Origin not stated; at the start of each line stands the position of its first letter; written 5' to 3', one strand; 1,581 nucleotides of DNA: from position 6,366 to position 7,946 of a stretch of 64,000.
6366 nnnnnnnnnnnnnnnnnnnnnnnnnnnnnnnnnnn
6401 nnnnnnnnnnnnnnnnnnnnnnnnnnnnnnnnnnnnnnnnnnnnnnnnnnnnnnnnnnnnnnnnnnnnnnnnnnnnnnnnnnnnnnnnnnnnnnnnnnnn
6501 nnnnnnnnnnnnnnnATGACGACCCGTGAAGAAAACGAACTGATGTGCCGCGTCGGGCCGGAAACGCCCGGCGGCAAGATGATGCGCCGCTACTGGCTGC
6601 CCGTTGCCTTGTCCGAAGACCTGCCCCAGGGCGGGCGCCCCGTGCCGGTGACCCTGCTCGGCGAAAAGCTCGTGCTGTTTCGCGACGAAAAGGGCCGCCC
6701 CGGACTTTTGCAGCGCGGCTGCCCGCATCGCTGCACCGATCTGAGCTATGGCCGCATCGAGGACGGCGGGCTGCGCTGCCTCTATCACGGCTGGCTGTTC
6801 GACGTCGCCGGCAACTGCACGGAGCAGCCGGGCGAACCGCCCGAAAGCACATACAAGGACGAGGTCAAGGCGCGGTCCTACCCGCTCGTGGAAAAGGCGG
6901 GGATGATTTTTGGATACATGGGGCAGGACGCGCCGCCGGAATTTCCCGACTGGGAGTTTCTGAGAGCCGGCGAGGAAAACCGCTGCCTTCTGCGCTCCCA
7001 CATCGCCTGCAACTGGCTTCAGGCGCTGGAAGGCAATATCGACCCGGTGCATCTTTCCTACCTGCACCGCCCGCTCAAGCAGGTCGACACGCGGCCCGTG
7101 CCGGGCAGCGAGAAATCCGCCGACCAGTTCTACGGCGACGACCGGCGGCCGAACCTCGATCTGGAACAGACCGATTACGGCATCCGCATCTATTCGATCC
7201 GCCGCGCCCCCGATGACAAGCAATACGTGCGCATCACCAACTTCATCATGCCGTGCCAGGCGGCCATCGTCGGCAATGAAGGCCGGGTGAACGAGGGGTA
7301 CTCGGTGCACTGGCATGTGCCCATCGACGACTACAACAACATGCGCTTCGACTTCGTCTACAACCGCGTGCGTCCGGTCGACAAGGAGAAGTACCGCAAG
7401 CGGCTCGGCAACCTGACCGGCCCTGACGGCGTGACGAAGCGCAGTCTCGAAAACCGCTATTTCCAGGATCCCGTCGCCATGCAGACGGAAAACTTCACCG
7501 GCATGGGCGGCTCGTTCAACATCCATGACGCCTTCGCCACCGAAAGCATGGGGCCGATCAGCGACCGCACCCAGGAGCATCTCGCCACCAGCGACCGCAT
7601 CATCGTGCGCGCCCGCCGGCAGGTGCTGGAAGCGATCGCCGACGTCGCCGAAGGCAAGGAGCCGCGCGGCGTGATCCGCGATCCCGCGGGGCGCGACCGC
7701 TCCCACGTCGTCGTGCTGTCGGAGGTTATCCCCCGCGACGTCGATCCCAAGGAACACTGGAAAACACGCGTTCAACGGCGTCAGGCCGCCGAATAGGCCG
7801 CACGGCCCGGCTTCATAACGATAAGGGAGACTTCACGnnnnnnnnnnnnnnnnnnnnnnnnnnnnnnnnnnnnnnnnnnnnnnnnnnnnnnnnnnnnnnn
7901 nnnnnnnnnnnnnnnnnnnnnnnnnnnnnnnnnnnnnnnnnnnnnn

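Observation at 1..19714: Three paralogous alpha-only Rieske oxygenases and no reductase/ferredoxin partner in 64 kb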

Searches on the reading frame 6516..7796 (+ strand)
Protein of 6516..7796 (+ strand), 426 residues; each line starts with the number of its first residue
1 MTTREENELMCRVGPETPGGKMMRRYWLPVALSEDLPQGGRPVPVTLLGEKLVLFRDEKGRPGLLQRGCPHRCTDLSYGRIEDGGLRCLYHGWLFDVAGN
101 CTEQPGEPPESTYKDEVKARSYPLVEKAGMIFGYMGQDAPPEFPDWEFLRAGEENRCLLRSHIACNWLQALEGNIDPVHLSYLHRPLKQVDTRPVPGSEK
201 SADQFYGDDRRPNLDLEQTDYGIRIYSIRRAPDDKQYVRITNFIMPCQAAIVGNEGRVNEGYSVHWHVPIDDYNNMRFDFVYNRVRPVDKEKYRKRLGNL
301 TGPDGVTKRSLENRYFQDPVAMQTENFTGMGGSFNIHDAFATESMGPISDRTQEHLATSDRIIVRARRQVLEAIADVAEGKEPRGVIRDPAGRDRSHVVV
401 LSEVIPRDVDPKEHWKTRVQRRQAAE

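Call 10: search_protein_families(library=pfam, proteins=[window:6516-7796:+], max_evalue=0.01)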
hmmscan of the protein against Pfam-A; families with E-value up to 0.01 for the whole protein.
window:6516-7796:+ (426 aa): 2 families
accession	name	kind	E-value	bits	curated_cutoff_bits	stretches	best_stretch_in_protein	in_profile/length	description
PF19301.5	LigXa_C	-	7.9e-40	137.3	27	1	134-416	2-286/304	LigXa C-terminal domain like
PF00355.32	Rieske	-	1.7e-18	66.7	20.3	1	27-113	2-87/88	Rieske [2Fe-2S] domain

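Call 20: find_homologous_proteins(query=window:6516-7796:+, max_evalue=1e-10)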
Query window:6516-7796:+ (426 aa): 5499 proteins with E <= 1e-10 among 8000 candidates; the best 120 are listed.
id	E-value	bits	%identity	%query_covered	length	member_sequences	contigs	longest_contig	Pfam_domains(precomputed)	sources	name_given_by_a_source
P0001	5.5e-263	891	86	100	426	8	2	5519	PF19301.6,PF00355.33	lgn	-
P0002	1.3e-248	843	83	100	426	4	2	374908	PF19301.6,PF00355.33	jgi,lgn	jgi:phenylpropionate dioxygenase-like ring-hydroxylating dioxygenase large terminal subunit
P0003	7.6e-248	841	83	100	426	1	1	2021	PF19301.6,PF00355.33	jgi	jgi:phenylpropionate dioxygenase-like ring-hydroxylating dioxygenase large terminal subunit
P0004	2.2e-246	836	82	100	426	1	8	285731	PF19301.6,PF00355.33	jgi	jgi:phenylpropionate dioxygenase-like ring-hydroxylating dioxygenase large terminal subunit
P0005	1.2e-245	834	82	100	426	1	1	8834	PF19301.6,PF00355.33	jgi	jgi:phenylpropionate dioxygenase-like ring-hydroxylating dioxygenase large terminal subunit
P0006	3.6e-245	832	82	100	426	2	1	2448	PF19301.6,PF00355.33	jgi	jgi:phenylpropionate dioxygenase-like ring-hydroxylating dioxygenase large terminal subunit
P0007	5.9e-242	821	79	100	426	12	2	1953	PF19301.6,PF00355.33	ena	-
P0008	5.8e-239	812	79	100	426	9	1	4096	PF19301.6,PF00355.33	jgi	jgi:phthalate 4,5-dioxygenase oxygenase subunit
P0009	2.9e-226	770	77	100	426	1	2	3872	PF19301.6,PF00355.33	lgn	-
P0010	2.3e-223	760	76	100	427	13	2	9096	PF19301.6,PF00355.33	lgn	-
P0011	1.7e-219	747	82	89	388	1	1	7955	PF19301.6,PF00355.33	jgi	jgi:phenylpropionate dioxygenase-like ring-hydroxylating dioxygenase large terminal subunit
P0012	8.5e-212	722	71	100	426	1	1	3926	PF19301.6,PF00355.33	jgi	jgi:phenylpropionate dioxygenase-like ring-hydroxylating dioxygenase large terminal subunit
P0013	1.1e-209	715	71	100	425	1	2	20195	PF19301.6,PF00355.33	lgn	-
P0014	4.8e-209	713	70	100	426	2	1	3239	PF19301.6,PF00355.33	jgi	jgi:phthalate 4,5-dioxygenase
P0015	2.7e-207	707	71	100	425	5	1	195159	PF19301.6,PF00355.33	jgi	jgi:phenylpropionate dioxygenase-like ring-hydroxylating dioxygenase large terminal subunit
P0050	3.9e-176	605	61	100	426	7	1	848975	PF19301.6,PF00355.33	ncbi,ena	-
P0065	3.9e-169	581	60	100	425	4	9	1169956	PF19301.6,PF00355.33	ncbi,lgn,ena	-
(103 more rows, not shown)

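Call 21: search_solved_structures(query=window:6516-7796:+, max_evalue=0.001)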
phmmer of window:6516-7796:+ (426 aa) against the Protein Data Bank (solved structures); distinct sequences matched with E-value up to 0.001: 31.
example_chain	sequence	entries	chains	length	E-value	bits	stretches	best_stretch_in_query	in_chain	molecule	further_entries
7fjl_A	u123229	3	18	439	3.9e-74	253.4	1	1-385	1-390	Rieske (2Fe-2S) domain protein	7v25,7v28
7fhr_A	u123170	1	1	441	2.4e-71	244.3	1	1-385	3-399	Putative Phthalate 4,5-dioxygenase, subunit alpha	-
9ina_A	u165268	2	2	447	2.8e-65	224.2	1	4-413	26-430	Rieske (2Fe-2S) domain protein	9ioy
3gb4_A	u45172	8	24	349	1e-16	64.2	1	23-192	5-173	DdmC | Dicamba O-demethylase, oxygenase component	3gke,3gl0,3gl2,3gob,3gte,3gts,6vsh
6wnc_A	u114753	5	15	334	1.2e-16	64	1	24-186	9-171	SxtDIOX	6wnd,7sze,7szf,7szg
6wn3_A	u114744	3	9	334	2.6e-16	62.9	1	25-184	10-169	SxtT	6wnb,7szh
7qwt_A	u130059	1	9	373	2.2e-15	59.8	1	22-187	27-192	Rieske (2Fe-2S) domain protein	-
3gcf_A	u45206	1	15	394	2.6e-13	53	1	25-186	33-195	Terminal oxygenase component of carbazole 1,9a-dioxygenase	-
4nbc_A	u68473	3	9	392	7.5e-13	51.5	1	23-186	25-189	Terminal oxygenase component of carbazole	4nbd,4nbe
4nbg_A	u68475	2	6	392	7.5e-13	51.4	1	23-186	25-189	Terminal oxygenase component of carbazole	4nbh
1ww9_A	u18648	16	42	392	7.5e-13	51.4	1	23-186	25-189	terminal oxygenase component of carbazole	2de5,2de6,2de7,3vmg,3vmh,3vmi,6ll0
4nb9_A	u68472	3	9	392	7.6e-13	51.4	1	23-186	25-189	Terminal oxygenase component of carbazole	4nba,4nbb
4nb8_A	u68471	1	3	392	7.6e-13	51.4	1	23-186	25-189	Terminal oxygenase component of carbazole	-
4nbf_A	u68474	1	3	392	7.8e-13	51.4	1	23-186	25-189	Terminal oxygenase component of carbazole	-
3gkq_A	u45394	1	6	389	1.3e-11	47.4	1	23-186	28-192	Terminal oxygenase component of carbazole 1,9a-dioxygenase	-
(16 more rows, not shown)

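Call 22: find_encoding_contigs(protein=window:6516-7796:+, flank=10000, max_places=4)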
Protein window:6516-7796:+ (426 aa): no gene with exactly this product is on record in the collection.

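Call 23: find_encoding_contigs(protein=P0002, flank=10000, max_places=3)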
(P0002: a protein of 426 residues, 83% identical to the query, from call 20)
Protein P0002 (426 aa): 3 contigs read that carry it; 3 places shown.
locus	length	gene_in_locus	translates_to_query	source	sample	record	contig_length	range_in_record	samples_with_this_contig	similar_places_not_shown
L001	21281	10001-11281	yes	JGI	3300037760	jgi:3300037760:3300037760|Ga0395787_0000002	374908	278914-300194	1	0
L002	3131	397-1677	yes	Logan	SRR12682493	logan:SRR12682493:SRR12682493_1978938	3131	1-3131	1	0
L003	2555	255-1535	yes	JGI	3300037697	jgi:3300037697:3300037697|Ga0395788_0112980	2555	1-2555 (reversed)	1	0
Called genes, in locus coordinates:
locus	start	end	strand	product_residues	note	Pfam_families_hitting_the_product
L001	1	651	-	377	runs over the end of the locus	PF02041:Auxin_BP (faint), PF07883:Cupin_2 (faint)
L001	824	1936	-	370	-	PF07883:Cupin_2 (faint)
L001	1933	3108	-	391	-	PF00355:Rieske, PF19301:LigXa_C (weak)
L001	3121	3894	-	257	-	PF00596:Aldolase_II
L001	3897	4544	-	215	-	PF03737:RraA-like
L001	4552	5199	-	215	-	PF03737:RraA-like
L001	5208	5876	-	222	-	PF03737:RraA-like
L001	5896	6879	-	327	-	PF04909:Amidohydro_2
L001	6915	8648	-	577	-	PF00528:BPD_transp_1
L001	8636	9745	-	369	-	PF00005:ABC_tran, PF13304:AAA_21 (weak), PF08402:TOBE_2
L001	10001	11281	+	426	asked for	PF00355:Rieske, PF19301:LigXa_C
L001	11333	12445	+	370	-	PF13531:SBP_bac_11 (faint), PF01547:SBP_bac_1, PF13343:SBP_bac_6 (faint)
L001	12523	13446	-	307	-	PF02900:LigB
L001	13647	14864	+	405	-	PF07690:MFS_1, PF12832:MFS_1_like (faint), PF07690:MFS_1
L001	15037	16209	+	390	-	PF13343:SBP_bac_6 (faint), PF01547:SBP_bac_1, PF13416:SBP_bac_8, PF13531:SBP_bac_11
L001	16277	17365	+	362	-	PF00005:ABC_tran, PF13304:AAA_21 (faint), PF08402:TOBE_2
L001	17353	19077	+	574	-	PF00528:BPD_transp_1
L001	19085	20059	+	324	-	-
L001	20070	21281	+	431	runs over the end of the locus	PF00355:Rieske, PF19301:LigXa_C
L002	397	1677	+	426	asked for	PF00355:Rieske, PF19301:LigXa_C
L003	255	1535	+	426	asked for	PF00355:Rieske, PF19301:LigXa_C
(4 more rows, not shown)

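Call 25: find_encoding_contigs(protein=P0015, flank=10000, max_places=2)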
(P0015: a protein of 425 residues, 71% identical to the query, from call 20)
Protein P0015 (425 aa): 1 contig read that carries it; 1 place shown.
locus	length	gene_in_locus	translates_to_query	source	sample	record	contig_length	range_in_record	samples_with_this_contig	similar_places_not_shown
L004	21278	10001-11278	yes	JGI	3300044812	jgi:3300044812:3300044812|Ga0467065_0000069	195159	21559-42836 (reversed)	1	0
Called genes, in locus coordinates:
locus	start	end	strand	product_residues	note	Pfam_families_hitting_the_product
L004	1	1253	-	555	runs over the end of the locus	PF00528:BPD_transp_1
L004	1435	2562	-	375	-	PF01547:SBP_bac_1 (weak), PF13416:SBP_bac_8, PF13531:SBP_bac_11 (weak)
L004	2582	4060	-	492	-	PF20695:UbiD_N, PF01977:UbiD, PF20696:UbiD_C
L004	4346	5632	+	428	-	PF00355:Rieske, PF19301:LigXa_C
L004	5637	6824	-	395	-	PF01408:GFO_IDH_MocA, PF02894:GFO_IDH_MocA_C (faint), PF22725:GFO_IDH_MocA_C3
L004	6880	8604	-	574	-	PF00528:BPD_transp_1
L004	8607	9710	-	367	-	PF00005:ABC_tran, PF13304:AAA_21 (faint), PF08402:TOBE_2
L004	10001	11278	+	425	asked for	PF00355:Rieske, PF19301:LigXa_C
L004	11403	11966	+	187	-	PF13628:DUF4142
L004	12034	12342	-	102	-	PF13442:Cytochrome_CBB3, PF00034:Cytochrom_C (weak)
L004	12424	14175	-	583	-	PF01011:PQQ, PF13360:PQQ_2, PF13570:Beta-prop_ACSF4 (faint), PF01011:PQQ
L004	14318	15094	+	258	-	PF00106:adh_short, PF08659:KR, PF13561:adh_short_C2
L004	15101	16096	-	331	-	PF00701:DHDPS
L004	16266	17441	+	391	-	PF00355:Rieske, PF00848:Ring_hydroxyl_A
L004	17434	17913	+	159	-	PF00866:Ring_hydroxyl_B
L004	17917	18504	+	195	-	PF01047:MarR, PF12802:MarR_2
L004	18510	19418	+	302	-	PF13669:Glyoxalase_4 (faint), PF18029:Glyoxalase_6 (faint), PF00903:Glyoxalase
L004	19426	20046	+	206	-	PF01323:DSBA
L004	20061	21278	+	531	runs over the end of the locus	PF20695:UbiD_N (weak), PF01977:UbiD, PF20696:UbiD_C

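Call 26: find_encoding_contigs(protein=P0050, flank=10000, max_places=2)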
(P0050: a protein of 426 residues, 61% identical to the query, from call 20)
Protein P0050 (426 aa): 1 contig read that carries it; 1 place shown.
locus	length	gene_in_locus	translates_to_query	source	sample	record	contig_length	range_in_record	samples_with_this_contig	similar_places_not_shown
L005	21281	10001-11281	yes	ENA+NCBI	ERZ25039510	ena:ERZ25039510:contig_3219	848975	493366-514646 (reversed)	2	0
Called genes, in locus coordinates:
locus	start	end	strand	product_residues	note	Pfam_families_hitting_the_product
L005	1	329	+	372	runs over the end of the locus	PF03401:TctC (faint)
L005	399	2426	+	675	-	PF01970:TctA, PF07331:TctB (weak)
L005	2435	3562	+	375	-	PF07883:Cupin_2 (faint)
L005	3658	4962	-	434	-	PF01408:GFO_IDH_MocA, PF03447:NAD_binding_3 (weak), PF22725:GFO_IDH_MocA_C3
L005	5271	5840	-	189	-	-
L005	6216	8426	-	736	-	PF17158:MASE4, PF17159:MASE3, PF00512:HisKA (weak), PF02518:HATPase_c, PF00072:Response_reg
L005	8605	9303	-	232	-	PF00596:Aldolase_II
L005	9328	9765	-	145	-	PF03928:HbpS-like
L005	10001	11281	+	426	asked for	PF00355:Rieske, PF19301:LigXa_C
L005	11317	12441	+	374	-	PF01547:SBP_bac_1, PF13416:SBP_bac_8, PF13343:SBP_bac_6 (weak)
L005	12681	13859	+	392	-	PF00355:Rieske, PF11723:Aromatic_hydrox (faint), PF19301:LigXa_C (weak)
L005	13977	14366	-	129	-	PF00903:Glyoxalase (weak)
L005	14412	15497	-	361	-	PF01547:SBP_bac_1, PF13416:SBP_bac_8, PF13343:SBP_bac_6 (faint), PF13531:SBP_bac_11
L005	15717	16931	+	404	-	PF00355:Rieske, PF00848:Ring_hydroxyl_A, PF11723:Aromatic_hydrox (faint), PF19112:VanA_C (weak), PF19301:LigXa_C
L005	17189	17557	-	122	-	PF00072:Response_reg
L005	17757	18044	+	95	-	-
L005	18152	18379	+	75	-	-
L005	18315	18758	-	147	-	PF13545:HTH_Crp_2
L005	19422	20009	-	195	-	-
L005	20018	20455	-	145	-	PF12092:DUF3568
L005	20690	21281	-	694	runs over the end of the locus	PF01970:TctA, PF07331:TctB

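Call 27: find_encoding_contigs(protein=P0065, flank=10000, max_places=2)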
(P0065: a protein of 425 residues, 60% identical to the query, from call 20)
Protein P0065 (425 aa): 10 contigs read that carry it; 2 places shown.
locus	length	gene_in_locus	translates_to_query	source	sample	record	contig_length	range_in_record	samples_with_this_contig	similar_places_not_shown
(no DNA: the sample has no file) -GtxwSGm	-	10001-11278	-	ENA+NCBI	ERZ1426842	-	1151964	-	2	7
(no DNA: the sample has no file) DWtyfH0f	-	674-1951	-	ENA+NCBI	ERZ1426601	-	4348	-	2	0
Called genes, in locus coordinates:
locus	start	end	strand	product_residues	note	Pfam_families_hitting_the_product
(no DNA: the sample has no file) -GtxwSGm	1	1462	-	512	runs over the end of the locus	PF01970:TctA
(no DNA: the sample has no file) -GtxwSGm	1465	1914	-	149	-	PF07331:TctB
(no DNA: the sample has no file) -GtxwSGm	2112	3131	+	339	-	PF09084:NMT1, PF13379:NMT1_2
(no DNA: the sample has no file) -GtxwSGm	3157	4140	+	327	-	PF01557:FAA_hydrolase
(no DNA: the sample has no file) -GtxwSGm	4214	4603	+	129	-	PF01042:Ribonuc_L-PSP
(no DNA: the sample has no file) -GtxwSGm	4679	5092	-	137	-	PF00903:Glyoxalase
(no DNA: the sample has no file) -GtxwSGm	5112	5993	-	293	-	PF12146:Hydrolase_4 (weak), PF00561:Abhydrolase_1, PF12697:Abhydrolase_6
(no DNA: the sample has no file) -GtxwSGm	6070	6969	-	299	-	PF02900:LigB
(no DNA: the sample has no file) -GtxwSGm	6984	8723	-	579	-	PF00528:BPD_transp_1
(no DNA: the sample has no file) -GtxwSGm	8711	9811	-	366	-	PF00005:ABC_tran, PF13304:AAA_21 (weak), PF08402:TOBE_2 (weak)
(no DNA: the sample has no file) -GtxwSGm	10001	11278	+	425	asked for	PF00355:Rieske, PF19301:LigXa_C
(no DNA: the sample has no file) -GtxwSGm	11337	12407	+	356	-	PF01547:SBP_bac_1, PF13416:SBP_bac_8, PF13531:SBP_bac_11 (weak)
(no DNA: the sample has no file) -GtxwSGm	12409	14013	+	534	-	PF01494:FAD_binding_3, PF21274:Rng_hyd_C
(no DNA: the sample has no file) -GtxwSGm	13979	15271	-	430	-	PF01717:Meth_synt_2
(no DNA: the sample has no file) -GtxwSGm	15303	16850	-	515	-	PF00496:SBP_bac_5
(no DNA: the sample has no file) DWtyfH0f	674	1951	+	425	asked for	PF00355:Rieske, PF19301:LigXa_C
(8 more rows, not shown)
